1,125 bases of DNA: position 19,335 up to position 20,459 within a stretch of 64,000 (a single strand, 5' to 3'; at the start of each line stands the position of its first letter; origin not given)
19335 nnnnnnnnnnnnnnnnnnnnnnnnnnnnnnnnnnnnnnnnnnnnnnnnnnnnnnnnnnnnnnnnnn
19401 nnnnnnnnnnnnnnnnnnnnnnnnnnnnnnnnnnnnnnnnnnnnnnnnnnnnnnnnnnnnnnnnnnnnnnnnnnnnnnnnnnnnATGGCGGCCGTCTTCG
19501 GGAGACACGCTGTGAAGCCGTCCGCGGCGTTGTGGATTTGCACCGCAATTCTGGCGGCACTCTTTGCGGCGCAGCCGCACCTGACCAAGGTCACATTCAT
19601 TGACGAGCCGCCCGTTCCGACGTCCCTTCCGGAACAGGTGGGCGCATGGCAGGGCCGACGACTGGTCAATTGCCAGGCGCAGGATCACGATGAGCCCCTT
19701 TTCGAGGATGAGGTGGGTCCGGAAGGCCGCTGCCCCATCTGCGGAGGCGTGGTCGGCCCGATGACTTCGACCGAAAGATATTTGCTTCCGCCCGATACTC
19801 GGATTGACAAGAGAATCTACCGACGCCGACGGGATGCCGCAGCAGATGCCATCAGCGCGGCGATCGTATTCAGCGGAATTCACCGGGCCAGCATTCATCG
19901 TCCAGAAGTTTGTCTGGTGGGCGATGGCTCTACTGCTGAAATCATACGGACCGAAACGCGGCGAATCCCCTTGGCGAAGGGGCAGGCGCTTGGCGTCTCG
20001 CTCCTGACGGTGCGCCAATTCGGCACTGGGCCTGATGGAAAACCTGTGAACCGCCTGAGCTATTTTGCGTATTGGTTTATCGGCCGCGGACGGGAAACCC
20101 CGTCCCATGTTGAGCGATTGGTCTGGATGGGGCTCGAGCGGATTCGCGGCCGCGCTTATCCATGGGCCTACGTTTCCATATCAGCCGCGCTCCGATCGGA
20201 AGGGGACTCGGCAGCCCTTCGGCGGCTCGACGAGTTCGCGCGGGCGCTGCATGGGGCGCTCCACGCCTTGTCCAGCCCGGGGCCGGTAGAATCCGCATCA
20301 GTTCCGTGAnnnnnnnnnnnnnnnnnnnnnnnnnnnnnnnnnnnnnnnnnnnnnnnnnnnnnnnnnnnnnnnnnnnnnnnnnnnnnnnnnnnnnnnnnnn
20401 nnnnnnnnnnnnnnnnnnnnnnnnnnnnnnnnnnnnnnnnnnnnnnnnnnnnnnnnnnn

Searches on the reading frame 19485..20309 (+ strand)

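Call 56: search_protein_families(library=ncbifam, proteins=[window:19485-20309:+], max_evalue=0.00001)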
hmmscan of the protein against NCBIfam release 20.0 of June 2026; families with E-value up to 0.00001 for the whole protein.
window:19485-20309:+ (274 aa): 1 family
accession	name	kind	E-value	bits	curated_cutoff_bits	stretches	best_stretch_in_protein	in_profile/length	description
TIGR02914.1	EpsI_fam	equivalog_domain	7.3e-08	32.1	42.8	1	47-261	3-172/174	exosortase C-terminal domain/associated protein EpsI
